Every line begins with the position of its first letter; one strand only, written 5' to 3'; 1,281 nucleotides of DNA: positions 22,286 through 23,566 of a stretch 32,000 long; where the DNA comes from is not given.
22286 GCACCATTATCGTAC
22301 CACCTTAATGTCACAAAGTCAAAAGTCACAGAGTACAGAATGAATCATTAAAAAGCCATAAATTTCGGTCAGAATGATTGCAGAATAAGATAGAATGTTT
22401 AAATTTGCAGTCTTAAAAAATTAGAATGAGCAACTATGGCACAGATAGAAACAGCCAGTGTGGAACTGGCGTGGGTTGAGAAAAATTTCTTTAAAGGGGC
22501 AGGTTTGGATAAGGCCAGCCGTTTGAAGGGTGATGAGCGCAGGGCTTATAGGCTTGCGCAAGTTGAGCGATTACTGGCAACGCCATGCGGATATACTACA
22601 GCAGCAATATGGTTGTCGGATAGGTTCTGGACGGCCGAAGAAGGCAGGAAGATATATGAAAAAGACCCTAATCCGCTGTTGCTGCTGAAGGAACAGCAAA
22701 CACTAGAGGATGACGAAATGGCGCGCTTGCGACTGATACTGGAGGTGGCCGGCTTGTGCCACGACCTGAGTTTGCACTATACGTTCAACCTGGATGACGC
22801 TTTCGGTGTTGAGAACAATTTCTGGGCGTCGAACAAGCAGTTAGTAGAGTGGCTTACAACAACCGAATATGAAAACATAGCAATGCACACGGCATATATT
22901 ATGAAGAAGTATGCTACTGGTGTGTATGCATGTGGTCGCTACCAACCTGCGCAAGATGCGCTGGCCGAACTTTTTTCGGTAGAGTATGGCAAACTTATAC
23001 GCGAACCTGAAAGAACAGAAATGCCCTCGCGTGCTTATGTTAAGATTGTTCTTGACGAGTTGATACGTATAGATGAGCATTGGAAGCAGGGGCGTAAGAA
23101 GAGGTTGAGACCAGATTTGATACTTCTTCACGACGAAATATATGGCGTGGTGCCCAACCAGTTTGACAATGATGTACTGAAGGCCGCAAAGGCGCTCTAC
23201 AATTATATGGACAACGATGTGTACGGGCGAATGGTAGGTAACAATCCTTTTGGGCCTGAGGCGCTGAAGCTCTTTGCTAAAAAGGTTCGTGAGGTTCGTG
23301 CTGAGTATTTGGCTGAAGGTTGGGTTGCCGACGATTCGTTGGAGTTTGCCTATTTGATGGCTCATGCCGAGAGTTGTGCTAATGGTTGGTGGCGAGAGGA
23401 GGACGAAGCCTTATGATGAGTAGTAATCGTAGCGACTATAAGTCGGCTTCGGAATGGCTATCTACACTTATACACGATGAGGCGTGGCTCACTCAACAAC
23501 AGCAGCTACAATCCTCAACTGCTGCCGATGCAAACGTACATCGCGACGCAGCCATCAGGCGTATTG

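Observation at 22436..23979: Self-contained, translationally coupled two-gene unit (326 aa plus 188 aa) with no recognisable domains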

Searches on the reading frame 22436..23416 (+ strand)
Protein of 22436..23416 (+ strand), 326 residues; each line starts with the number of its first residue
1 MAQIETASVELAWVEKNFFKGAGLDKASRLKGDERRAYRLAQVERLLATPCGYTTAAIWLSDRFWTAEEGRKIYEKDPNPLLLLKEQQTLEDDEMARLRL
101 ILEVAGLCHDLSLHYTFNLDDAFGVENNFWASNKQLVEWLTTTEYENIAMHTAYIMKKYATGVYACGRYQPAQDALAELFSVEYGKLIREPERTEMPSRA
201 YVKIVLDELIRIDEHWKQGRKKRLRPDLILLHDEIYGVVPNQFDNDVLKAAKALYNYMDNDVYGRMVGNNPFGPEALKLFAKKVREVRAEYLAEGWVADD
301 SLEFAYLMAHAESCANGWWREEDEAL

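Call 4: search_protein_families(library=pfam, proteins=[window:22436-23416:+], max_evalue=0.1)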
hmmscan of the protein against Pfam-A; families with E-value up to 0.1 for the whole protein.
window:22436-23416:+ (326 aa): 0 families

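Call 5: search_protein_families(library=ncbifam, proteins=[window:22436-23416:+], max_evalue=0.1)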
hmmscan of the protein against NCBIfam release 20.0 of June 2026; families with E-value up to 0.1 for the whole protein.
window:22436-23416:+ (326 aa): 0 families

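Call 6: search_protein_families(library=phrogs, proteins=[window:22436-23416:+], max_evalue=0.1)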
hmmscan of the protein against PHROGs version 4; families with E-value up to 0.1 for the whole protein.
window:22436-23416:+ (326 aa): 0 families

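Call 7: search_protein_families(library=padloc, proteins=[window:22436-23416:+], max_evalue=0.1)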
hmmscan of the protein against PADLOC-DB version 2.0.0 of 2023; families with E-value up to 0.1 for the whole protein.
window:22436-23416:+ (326 aa): 1 family
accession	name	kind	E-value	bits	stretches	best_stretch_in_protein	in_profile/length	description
PDLC04880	PDC-S05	-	0.033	12.3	0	125-158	21-53/55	-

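Call 8: find_homologous_proteins(query=window:22436-23416:+)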
Query window:22436-23416:+ (326 aa): 617 proteins with E <= 0.001 among 3136 candidates; the best 120 are listed.
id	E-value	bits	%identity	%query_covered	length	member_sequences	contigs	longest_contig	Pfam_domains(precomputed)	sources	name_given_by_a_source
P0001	5.5e-220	747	100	100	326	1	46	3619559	-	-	-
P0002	7.5e-220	747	100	100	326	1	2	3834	-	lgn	-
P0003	1.0e-219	746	100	100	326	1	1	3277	-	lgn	-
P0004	1.0e-219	746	99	100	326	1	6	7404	-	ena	-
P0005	1.8e-219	746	100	100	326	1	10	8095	-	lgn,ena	-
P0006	2.2e-219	745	100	100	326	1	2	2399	-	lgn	-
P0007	4.3e-219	744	100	100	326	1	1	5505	-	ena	-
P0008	5.9e-219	744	99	100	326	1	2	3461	-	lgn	-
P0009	7.2e-219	744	99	100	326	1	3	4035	-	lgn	-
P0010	7.6e-219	744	100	100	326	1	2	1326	-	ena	-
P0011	8.2e-219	743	99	100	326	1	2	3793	-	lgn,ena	-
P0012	8.5e-219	743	99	100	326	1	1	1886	-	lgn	-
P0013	8.5e-219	743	99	100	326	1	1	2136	-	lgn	-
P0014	3.1e-218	742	99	100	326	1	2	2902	-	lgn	-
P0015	3.9e-218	741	99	100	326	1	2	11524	-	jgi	-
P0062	1.7e-145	503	67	100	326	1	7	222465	-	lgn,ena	-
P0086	1.6e-143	496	66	100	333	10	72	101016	-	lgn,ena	-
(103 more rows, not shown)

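Call 18: search_solved_structures(query=A1, max_evalue=10)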
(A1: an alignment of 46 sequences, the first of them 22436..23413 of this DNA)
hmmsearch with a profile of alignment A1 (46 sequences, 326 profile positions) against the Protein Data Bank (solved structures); distinct sequences matched with E-value up to 10: 1.
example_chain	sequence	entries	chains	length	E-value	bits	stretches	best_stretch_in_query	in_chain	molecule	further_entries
4ibp_A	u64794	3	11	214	0.14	14.6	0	212-254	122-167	Glutathione S-transferase-like protein YibF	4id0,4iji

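Call 23: find_related_loci(query=A1, collection=genome_contigs, flank=8000)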
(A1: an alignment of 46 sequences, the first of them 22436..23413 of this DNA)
Query A1 (326 aa) in genome_contigs; peptide patterns used: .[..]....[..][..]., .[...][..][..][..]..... (x = any residue, [..] = any of these).
208 stretches matched a pattern; 27 encode a relative of the query (tblastn E <= 1e-3); 27 distinct loci.
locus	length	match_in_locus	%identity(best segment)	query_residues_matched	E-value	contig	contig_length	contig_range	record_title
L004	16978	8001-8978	80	1-326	5e-177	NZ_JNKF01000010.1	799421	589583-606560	Prevotella sp. P6B1 T495DRAFT_scaffold00001.1_C, whole genome shotgun sequence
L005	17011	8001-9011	81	1-326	0e+0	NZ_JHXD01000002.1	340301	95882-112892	Xylanibacter ruminicola Ga6B6 T500DRAFT_scaffold00002.2_C, whole genome shotgun sequence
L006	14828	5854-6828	69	1-326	5e-151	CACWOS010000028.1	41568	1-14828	MAG: uncultured Prevotellaceae bacterium isolate RUG10775 genome assembly, contig: RUG10775_asm_28, whole genome shotgun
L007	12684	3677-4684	68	2-326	2e-149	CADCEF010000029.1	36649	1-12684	MAG: uncultured Prevotella sp. isolate RUG14568 genome assembly, contig: RUG14568_asm_29, whole genome shotgun sequence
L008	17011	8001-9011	65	1-326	5e-148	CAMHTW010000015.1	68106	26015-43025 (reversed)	MAG: uncultured Prevotella sp. isolate SRR11784292_bin.59_metaWRAP_v1.3_MAG genome assembly, contig: ERZ12202954.206, wh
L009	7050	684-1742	63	1-326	2e-143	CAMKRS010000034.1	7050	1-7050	MAG: uncultured Prevotella sp. isolate SRR12081296_bin.59_metaWRAP_v1.3_MAG genome assembly, contig: ERZ12289772.18250,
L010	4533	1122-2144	63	1-326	4e-144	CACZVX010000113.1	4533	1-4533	MAG: uncultured Prevotellaceae bacterium isolate RUG12994 genome assembly, contig: RUG12994_asm_113, whole genome shotgu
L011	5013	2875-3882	62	2-326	1e-141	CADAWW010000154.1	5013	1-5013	MAG: uncultured Bacteroidales bacterium isolate RUG13701 genome assembly, contig: RUG13701_asm_154, whole genome shotgun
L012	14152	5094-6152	61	1-326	6e-137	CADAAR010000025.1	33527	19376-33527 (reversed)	MAG: uncultured Prevotellaceae bacterium isolate RUG13113 genome assembly, contig: RUG13113_asm_25, whole genome shotgun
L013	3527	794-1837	60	1-326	2e-140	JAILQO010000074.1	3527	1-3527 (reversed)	MAG: Bacteroidaceae bacterium isolate RUI360 k141_10943109_flag=0_multi=44.5874_len=3527, whole genome shotgun sequence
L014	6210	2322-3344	61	1-326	3e-136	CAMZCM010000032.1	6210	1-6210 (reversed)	MAG TPA_asm: uncultured Prevotellaceae bacterium isolate SRR10912534_bin.95_metaWRAP_v1.3_MAG genome assembly, contig: E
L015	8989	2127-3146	61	1-325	6e-135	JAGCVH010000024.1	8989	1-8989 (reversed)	MAG: Bacteroidaceae bacterium isolate RGIG10155 Yak_Rumen-4__c612132, whole genome shotgun sequence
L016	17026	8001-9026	61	1-326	1e-134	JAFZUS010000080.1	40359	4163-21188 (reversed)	MAG: Prevotella sp. isolate RGIG8115 Water_buffalos_Rumen-3__c615692, whole genome shotgun sequence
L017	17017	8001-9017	60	3-326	7e-134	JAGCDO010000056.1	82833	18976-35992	MAG: Prevotella sp. isolate RGIG9694 Yak_Omasum-2__c799567, whole genome shotgun sequence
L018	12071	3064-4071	62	1-323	2e-132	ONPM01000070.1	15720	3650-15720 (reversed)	uncultured Prevotella sp. isolate RUG515 genome assembly, contig: scaffold_3074, whole genome shotgun sequence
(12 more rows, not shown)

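Call 30: predict_structure(alignment_id=A1)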
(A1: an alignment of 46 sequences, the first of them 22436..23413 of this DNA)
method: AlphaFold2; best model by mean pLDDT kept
length: 326 residues; sequences in the alignment: 46
mean_pLDDT: 56.1   pTM: 0.39
mean pLDDT of the five models: 56.1, 54.9, 53.8, 51.0, 45.9
residues with pLDDT >= 90: 13; 70-90: 72; 50-70: 87; < 50: 154
segments of 3 or more residues with pLDDT < 50: 1-3, 50-54, 66-72, 113-206, 211-213, 218-243, 267-269, 318-326
pLDDT, mean of each block of 10 residues (from residue 1): 68 87 91 82 69 56 51 58 80 88 72 41 36 40 38 40 36 40 35 40 48 48 40 36 55 65 52 65 76 62 58 56 30
secondary structure, 60 per line:
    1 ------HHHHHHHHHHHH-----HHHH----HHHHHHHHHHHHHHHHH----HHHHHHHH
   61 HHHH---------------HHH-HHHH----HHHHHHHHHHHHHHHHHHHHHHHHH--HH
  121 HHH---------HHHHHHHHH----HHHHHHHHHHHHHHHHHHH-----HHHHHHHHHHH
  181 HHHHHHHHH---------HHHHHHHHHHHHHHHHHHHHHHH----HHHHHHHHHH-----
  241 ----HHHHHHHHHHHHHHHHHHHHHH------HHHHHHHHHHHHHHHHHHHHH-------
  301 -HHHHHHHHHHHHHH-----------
elements in order: H7-18 H24-27 H32-48 H53-64 H84-87 H92-116 H119-123 H133-141 H146-164 H170-189 H199-221 H226-235 H245-266 H273-293 H302-315
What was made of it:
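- The ORF1 structure model is poor, pLDDT 56 (call 30).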

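Call 35: fold_search(model_id=the predicted structure, library=pdb)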
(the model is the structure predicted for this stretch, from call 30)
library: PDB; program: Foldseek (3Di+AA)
matches with E <= 10: 28; with E <= 0.001: 0
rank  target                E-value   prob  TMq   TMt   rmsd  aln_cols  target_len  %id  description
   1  4y21                  2.1e+00  0.06  0.14  0.10  20.3       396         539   10  Crystal Structure of Munc13-1 MUN domain (released 2015-06-10)
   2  7buw_A                2.7e+00  0.03  0.13  0.13  22.0       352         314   14  Eucommia ulmoides TPT3 mutant -C94Y/A95F (released 2021-02-17)
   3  6r7f_O                3.2e+00  0.05  0.15  0.08  20.0       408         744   10  Structural basis of Cullin-2 RING E3 ligase regulation by the COP9 signalosome (released 2019-08-28)
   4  6v9i_C                3.3e+00  0.08  0.18  0.10  16.7       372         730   10  cryo-EM structure of Cullin5 bound to RING-box protein 2 (Cul5-Rbx2) (released 2020-04-29)
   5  6lhs_B                4.2e+00  0.04  0.16  0.10  21.4       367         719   11  High resolution structure of FANCA C-terminal domain (CTD) (released 2020-03-25)
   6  7cr1_A                4.8e+00  0.03  0.13  0.15  20.5       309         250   11  human KCNQ2 in complex with ztz240 (released 2020-09-16)
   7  8zn8_A                5.2e+00  0.06  0.12  0.20  19.3       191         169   14  MjF-3C-CdS QDs (released 2025-05-28)
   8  7t7c_A                5.7e+00  0.04  0.18  0.09  17.9       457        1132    9  The hexagonal organization of Munc13-1 C1-C2B-MUN-C2C domains between lipid bilayers (released 2022-02-09)
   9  8xks_O                6.0e+00  0.02  0.11  0.15  18.5       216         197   16  The cryo-EM structure of Orf2971-FtsHi motor complex (released 2024-12-04)
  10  1wvt_B                6.2e+00  0.08  0.13  0.23  14.0       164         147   16  Crystal structure of uncharacterized protein ST2180 from Sulfolobus tokodaii (released 2006-01-03)
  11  9sdy_C                6.8e+00  0.06  0.16  0.11  15.7       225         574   12  Structure of RBR E2 variant binding to CUL5-RBX2 bound ARIH2 (released 2025-12-24)
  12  3fh9_B                6.8e+00  0.05  0.12  0.21  19.7       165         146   16  Crystal structure determination of indian flying fox (Pteropus giganteus) at 1.62 A resolution (released 2009-02-10)
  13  3qtm_B                6.8e+00  0.02  0.14  0.14  20.6       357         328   17  Structure of S. pombe nuclear import adaptor Nro1 (Space group P21) (released 2011-09-21)
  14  8xqw_O                7.8e+00  0.01  0.10  0.10  19.9       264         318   13  Cryo-EM structure of the Ycf2-FtsHi motor complex from Chlamydomonas reinhardtii in AMPPNP bound state (released 2024-09-11)
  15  4k12_B                8.2e+00  0.15  0.13  0.36   8.8        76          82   18  Structural Basis for Host Specificity of Factor H Binding by Streptococcus pneumoniae (released 2014-04-09)
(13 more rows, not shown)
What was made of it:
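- Foldseek found nothing (call 35).
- Tried and rejected: The ORF1 model is poor (pLDDT 56), so its Foldseek matches are meaningless (calls 30, 35).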

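Call 49: search_protein_representatives(alignment_id=A1)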
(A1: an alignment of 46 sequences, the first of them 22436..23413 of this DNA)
Query: 46 sequences, 326 profile positions. Proteins with E-value up to 0.001 (for the whole library): 127; up to 1e-10: 92; up to 1e-30: 36. The best 127 are listed.
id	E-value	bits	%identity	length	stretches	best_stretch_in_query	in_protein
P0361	1.6e-152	523.8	-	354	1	3-325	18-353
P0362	2.7e-127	441.0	-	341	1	1-326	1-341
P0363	1.3e-123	428.9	-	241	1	1-241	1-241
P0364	1.6e-107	376.0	-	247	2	123-326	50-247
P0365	1.1e-100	353.5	-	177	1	150-326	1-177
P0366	1.7e-97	343.0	-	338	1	1-326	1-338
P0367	2.1e-63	231.0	-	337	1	1-317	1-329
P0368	3.1e-60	220.5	-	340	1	2-320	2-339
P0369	1.9e-57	211.4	-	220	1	156-284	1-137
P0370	6.5e-54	199.8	-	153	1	1-132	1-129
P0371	7.1e-53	196.4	-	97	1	230-326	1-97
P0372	3.9e-52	193.9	-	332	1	1-320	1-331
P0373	8.5e-51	189.5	-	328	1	6-290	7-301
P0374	1.2e-50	189.0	-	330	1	3-317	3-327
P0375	1.7e-50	188.5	-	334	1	6-318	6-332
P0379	3.1e-44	168.0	-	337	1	1-319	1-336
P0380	5.0e-42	160.7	-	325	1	11-313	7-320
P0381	1.2e-41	159.4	-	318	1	6-313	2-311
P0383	3.7e-41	157.8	-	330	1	5-317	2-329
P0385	1.0e-40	156.4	-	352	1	3-318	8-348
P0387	7.5e-38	147.0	-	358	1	8-315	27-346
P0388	1.1e-36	143.2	-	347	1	3-269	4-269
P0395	8.6e-31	123.8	-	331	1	1-287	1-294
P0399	2.1e-27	112.6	-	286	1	15-313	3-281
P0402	2.1e-26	109.4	-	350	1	1-267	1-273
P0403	2.8e-26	108.9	-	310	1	5-255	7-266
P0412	7.7e-22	94.4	-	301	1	24-263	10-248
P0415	1.4e-21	93.5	-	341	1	3-255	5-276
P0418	3.3e-21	92.3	-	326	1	5-320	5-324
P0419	3.4e-21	92.3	-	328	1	1-245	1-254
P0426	3.0e-18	82.6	-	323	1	5-252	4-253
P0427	3.5e-18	82.4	-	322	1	121-315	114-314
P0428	3.9e-18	82.2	-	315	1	6-262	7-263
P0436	2.0e-15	73.3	-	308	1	163-315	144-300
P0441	1.8e-13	66.9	-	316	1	2-280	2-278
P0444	4.0e-12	62.4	-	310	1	6-265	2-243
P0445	5.5e-12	62.0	-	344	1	5-256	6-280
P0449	9.1e-12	61.2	-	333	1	3-262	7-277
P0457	5.5e-09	52.1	-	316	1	4-255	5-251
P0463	1.4e-07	47.5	-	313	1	6-286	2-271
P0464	2.1e-07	46.9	-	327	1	7-255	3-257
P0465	5.8e-07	45.5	-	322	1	20-270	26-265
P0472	6.0e-06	42.1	-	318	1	6-307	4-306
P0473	7.2e-06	41.9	-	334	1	3-259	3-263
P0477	5.0e-05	39.1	-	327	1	2-265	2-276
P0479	9.6e-05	38.2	-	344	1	5-253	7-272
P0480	1.6e-04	37.4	-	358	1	14-259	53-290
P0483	2.6e-04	36.8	-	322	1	59-323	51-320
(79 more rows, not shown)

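Call 51: search_protein_families(library=pfam, alignment_id=A4, max_evalue=0.05)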
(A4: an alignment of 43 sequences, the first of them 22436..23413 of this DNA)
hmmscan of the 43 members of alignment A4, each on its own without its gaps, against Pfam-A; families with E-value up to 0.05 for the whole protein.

A. member 1, window:22436-23413:+ (326 aa): 0 families

B. families by the number of members that match (of 43 scanned): 8 families
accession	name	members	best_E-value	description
PF11867.13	T1RH-like_C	3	2.3e-06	Type I restriction enzyme HindI endonuclease subunit-like, C-terminal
PF12905.13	Glyco_hydro_101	1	0.0004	Endo-alpha-N-acetylgalactosaminidase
PF24061.1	LBD_receptor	1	0.011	Putative ionotropic receptor, ligand binding domain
PF07261.16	DnaB_2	1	0.017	Replication initiation and membrane attachment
PF08286.16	Spc24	1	0.019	Spc24 subunit of Ndc80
PF17545.7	DUF5461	1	0.029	Family of unknown function (DUF5461)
PF08518.16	GIT_SHD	1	0.033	Spa2 homology domain (SHD) of GIT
PF25474.1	TPR_TmcB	1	0.048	TmcB, TPR repeats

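Call 52: search_solved_structures(query=A4, max_evalue=10)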
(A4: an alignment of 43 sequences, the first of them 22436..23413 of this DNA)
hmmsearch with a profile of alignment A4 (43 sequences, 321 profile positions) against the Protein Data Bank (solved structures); distinct sequences matched with E-value up to 10: 4.
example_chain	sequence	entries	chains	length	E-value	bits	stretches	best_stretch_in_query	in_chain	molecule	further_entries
4h0f_A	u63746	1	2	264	0.31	13.5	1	243-309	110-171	Laminin-binding surface protein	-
3hjt_A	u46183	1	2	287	0.36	13.3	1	243-309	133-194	Lmb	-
3gi1_A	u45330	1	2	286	0.48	12.9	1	243-309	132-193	Laminin-binding protein of group A streptococci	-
1x66_A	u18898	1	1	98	0.57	12.6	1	10-50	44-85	Friend leukemia integration 1 transcription factor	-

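Call 53: search_protein_families(library=pfam, proteins=[P0415, P0418, P0419, P0426, P0428, P0441, P0444, P0445, P0449, P0457], max_evalue=0.1)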
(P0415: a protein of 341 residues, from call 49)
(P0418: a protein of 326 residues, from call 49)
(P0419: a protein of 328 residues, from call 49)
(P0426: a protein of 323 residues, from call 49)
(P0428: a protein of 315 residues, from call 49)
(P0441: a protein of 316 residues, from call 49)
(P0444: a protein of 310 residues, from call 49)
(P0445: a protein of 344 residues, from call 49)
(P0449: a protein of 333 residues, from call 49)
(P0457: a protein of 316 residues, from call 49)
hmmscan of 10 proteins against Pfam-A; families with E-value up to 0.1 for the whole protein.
P0415 (341 aa): 1 family
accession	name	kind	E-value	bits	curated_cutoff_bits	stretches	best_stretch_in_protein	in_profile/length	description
PF24061.1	LBD_receptor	-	0.011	15.3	27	1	192-278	13-92/193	Putative ionotropic receptor, ligand binding domain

P0418 (326 aa): 0 families

P0419 (328 aa): 0 families

P0426 (323 aa): 0 families

P0428 (315 aa): 0 families

P0441 (316 aa): 0 families

P0444 (310 aa): 0 families

P0445 (344 aa): 0 families

P0449 (333 aa): 0 families

P0457 (316 aa): 0 families

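Call 54: search_protein_families(library=pfam, proteins=[P0463, P0464, P0465, P0472, P0473, P0477, P0479, P0480, P0483, P0436], max_evalue=0.1)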
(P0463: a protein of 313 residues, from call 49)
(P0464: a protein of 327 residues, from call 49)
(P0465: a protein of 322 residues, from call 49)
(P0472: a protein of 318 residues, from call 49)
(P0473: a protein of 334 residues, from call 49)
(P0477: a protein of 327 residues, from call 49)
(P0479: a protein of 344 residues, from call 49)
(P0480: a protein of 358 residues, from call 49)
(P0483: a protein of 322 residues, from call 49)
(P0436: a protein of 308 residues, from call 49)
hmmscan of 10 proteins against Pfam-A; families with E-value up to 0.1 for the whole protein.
P0463 (313 aa): 0 families

P0464 (327 aa): 0 families

P0465 (322 aa): 0 families

P0472 (318 aa): 0 families

P0473 (334 aa): 0 families

P0477 (327 aa): 0 families

P0479 (344 aa): 0 families

P0480 (358 aa): 3 families
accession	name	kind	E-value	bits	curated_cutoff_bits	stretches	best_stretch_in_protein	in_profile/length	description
PF08286.16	Spc24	-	0.019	15.6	25.3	1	4-84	11-85/109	Spc24 subunit of Ndc80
PF25474.1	TPR_TmcB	-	0.048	14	27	0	197-240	30-73/125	TmcB, TPR repeats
PF11867.13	T1RH-like_C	-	0.096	12.5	26.8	1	197-266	180-250/329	Type I restriction enzyme HindI endonuclease subunit-like, C-terminal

P0483 (322 aa): 0 families

P0436 (308 aa): 0 families
